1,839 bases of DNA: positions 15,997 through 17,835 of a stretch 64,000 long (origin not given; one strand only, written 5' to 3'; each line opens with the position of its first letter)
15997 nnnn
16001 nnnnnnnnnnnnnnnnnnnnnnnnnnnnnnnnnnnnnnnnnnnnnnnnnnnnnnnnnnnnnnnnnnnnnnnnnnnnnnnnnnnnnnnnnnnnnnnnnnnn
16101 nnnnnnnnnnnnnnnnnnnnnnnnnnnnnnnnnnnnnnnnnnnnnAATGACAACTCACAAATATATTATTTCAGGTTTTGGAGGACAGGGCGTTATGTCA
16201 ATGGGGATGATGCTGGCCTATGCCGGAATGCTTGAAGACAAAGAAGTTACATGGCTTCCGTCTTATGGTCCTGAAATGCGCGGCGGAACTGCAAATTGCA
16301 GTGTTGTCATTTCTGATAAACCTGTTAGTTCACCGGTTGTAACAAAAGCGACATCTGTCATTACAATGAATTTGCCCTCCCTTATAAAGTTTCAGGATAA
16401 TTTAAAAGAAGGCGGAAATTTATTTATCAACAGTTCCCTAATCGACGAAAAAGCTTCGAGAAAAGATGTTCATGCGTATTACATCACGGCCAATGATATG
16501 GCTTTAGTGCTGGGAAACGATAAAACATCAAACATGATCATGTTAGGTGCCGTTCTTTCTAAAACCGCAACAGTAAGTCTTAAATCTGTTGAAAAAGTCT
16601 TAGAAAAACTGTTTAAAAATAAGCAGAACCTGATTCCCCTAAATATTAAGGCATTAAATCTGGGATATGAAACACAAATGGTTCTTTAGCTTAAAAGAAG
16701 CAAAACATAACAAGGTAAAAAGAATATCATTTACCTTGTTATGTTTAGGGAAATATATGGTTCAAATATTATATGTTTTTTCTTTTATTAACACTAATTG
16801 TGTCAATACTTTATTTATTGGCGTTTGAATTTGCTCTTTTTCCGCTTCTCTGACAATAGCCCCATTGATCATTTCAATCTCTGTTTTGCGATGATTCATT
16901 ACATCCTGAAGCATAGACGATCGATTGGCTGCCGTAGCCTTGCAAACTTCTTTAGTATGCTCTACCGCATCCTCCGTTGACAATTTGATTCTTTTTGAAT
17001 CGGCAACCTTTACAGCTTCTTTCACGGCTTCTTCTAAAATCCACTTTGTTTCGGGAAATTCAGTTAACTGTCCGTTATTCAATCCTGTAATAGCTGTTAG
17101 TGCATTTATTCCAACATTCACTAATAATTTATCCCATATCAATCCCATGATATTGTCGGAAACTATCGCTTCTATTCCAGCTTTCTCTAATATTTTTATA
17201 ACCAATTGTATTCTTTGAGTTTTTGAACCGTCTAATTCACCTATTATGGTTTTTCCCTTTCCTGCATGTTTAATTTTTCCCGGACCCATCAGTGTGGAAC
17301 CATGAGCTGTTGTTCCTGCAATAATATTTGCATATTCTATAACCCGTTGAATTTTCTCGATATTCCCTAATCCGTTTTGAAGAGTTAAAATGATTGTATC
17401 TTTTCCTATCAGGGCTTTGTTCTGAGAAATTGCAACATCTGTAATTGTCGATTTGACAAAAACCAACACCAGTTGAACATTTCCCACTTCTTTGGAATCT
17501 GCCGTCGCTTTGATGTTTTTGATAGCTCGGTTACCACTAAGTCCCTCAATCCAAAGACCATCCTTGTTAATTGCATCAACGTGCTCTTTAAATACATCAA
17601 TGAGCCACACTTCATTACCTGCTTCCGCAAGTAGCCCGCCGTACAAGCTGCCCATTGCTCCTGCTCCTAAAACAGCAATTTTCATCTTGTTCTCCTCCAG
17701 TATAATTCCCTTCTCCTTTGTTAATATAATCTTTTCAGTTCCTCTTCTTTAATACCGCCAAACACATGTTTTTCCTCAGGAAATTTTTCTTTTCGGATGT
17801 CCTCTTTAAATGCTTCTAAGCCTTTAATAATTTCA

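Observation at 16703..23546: Seven-gene unit fusing a formate-to-methylene-THF module with pantoate synthesis and an embedded IclR regulator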

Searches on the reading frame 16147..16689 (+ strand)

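Call 8: search_protein_families(library=pfam, proteins=[window:16147-16689:+], max_evalue=0.00001)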
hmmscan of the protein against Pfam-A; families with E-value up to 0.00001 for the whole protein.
window:16147-16689:+ (180 aa): 1 family
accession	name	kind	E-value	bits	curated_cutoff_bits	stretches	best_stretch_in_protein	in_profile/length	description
PF01558.24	POR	-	3.8e-39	135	27.4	1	12-175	1-173/173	Pyruvate ferredoxin/flavodoxin oxidoreductase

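Call 45: search_protein_families(library=ncbifam, proteins=[window:16147-16689:+], max_evalue=0.00001)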
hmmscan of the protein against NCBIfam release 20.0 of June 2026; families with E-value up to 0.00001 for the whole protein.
window:16147-16689:+ (180 aa): 21 families
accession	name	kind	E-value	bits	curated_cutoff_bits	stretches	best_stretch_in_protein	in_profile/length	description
NF006323.0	PRK08537.1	equivalog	2.2e-29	102.1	235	1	7-177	6-178/181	2-oxoacid:ferredoxin oxidoreductase subunit gamma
TIGR02175.1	PorC_KorC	subfamily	1.7e-26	93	81.1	1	9-176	7-174/177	2-oxoacid:acceptor oxidoreductase, gamma subunit, pyruvate/2-ketoisovalerate family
TIGR03710.1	OAFO_sf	subfamily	5.6e-22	78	482.75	1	7-176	5-172/561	2-oxoacid:acceptor oxidoreductase subunit alpha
NF006211.0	PRK08338.1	equivalog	3.5e-19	68.9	239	1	8-177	5-168/170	2-oxoacid:ferredoxin oxidoreductase subunit gamma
NF005324.0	PRK06853.1-4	equivalog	2e-18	67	222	1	6-176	5-188/196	indolepyruvate oxidoreductase subunit beta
NF004916.0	PRK06274.1-2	equivalog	1.2e-17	64.5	227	1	4-177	3-176/178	indolepyruvate oxidoreductase subunit beta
NF006321.0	PRK08534.1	equivalog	1.2e-17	64.1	225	1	8-176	6-176/181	pyruvate ferredoxin oxidoreductase subunit gamma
NF005325.0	PRK06853.1-5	equivalog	3.9e-17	62.6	230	2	100-176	117-190/192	indolepyruvate oxidoreductase subunit beta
NF040683.1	PorC_Meth_Thtga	equivalog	2.8e-16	59.8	270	1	8-176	6-172/177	pyruvate synthase subunit PorC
NF005322.0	PRK06853.1-2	equivalog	1e-15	58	237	1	5-176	7-192/197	indolepyruvate oxidoreductase subunit beta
NF005323.0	PRK06853.1-3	equivalog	4.5e-14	52.8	238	2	109-176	130-194/197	indolepyruvate oxidoreductase subunit beta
NF045762.1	PhenlGlyoxDHPadE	equivalog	2.2e-13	50.5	300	1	7-179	5-181/187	NADH-dependent phenylglyoxylate dehydrogenase subunit gamma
NF010632.0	PRK14029.1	equivalog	1.6e-12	47.4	335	1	9-175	7-178/185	pyruvate/ketoisovalerate ferredoxin oxidoreductase subunit gamma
NF005328.0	PRK06853.2-2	equivalog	2.1e-11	43.9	240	1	5-159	5-171/192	indolepyruvate oxidoreductase subunit beta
TIGR03334.1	IOR_beta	equivalog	2.8e-11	43.7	205.8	0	7-100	4-97/189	indolepyruvate ferredoxin oxidoreductase subunit beta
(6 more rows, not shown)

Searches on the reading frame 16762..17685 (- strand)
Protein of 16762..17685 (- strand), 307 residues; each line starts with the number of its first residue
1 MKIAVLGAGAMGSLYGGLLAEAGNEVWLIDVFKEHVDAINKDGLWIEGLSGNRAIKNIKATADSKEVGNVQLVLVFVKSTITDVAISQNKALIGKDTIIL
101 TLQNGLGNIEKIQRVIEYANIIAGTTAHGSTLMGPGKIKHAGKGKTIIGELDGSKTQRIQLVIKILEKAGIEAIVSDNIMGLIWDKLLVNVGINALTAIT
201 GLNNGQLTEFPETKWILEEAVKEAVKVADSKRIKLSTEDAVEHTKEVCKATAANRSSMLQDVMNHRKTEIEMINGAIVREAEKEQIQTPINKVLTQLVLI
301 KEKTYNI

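Call 5: search_protein_families(library=pfam, proteins=[window:16762-17685:-])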
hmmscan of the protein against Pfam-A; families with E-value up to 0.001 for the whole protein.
window:16762-17685:- (307 aa): 6 families
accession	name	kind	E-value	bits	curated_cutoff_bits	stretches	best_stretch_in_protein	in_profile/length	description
PF02558.23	ApbA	-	1.3e-41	142.1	22.2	1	3-152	1-149/150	Ketopantoate reductase PanE/ApbA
PF08546.17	ApbA_C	-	3.3e-39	134.5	22.7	1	178-299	1-122/125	Ketopantoate reductase PanE/ApbA C terminal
PF01210.29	NAD_Gly3P_dh_N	-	6.6e-12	46.1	23.1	1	2-135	1-134/158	NAD-dependent glycerol-3-phosphate dehydrogenase N-terminus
PF03721.20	UDPG_MGDP_dh_N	-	4.2e-06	26.9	27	1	1-48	1-48/187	UDP-glucose/GDP-mannose dehydrogenase family, NAD binding domain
PF02737.24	3HCDH_N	-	0.0002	21.8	22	1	2-42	1-41/180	3-hydroxyacyl-CoA dehydrogenase, NAD binding domain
PF03446.21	NAD_binding_2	-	0.00054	20.4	21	1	2-88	1-75/161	NAD binding domain of 6-phosphogluconate dehydrogenase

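Call 9: search_protein_families(library=ncbifam, proteins=[window:16762-17685:-], max_evalue=0.00001)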
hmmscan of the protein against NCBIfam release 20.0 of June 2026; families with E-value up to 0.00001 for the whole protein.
window:16762-17685:- (307 aa): 20 families
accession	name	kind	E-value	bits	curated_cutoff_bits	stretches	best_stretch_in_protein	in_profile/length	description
TIGR00745.1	apbA_panE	subfamily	1.5e-83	280.6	141.35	1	2-303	1-303/305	2-dehydropantoate 2-reductase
NF005088.0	PRK06522.1-2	subfamily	2.3e-68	230.6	371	1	1-305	1-305/308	2-dehydropantoate 2-reductase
NF005092.1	PRK06522.2-3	equivalog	2e-64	217.6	500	1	1-302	1-295/296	2-dehydropantoate 2-reductase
NF005091.0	PRK06522.2-2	equivalog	1e-52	179.2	252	1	1-302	2-297/302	2-dehydropantoate 2-reductase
NF005087.0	PRK06522.1-1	equivalog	2e-51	174.9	351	1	1-306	1-293/296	2-dehydropantoate 2-reductase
NF005093.0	PRK06522.2-4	equivalog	3e-51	174.6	308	1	1-303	4-298/304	2-dehydropantoate 2-reductase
NF009543.0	PRK12921.1-5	equivalog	2.1e-48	165.1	339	1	1-302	1-303/305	oxidoreductase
NF004311.0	PRK05708.1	equivalog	2.3e-44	151.5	378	1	2-298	4-293/305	putative 2-dehydropantoate 2-reductase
NF005089.0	PRK06522.1-4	subfamily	2.9e-44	151.8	223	2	114-303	132-319/326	2-dehydropantoate 2-reductase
NF004887.0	PRK06249.1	equivalog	3.3e-44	151.4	360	1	1-298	6-307/316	putative 2-dehydropantoate 2-reductase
NF006083.0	PRK08229.1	equivalog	1.7e-41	142.4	371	2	1-234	3-232/341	2-dehydropantoate 2-reductase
NF005094.0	PRK06522.2-5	equivalog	9.6e-38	130.2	382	1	1-295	1-295/307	2-dehydropantoate 2-reductase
NF005090.0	PRK06522.2-1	equivalog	1.2e-30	106.9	496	1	1-295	3-286/296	2-dehydropantoate 2-reductase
NF009542.0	PRK12921.1-4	equivalog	1.5e-25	90.1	288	1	1-301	2-282/286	oxidoreductase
NF009541.0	PRK12921.1-1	equivalog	3.7e-22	79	338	1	2-298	7-289/297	oxidoreductase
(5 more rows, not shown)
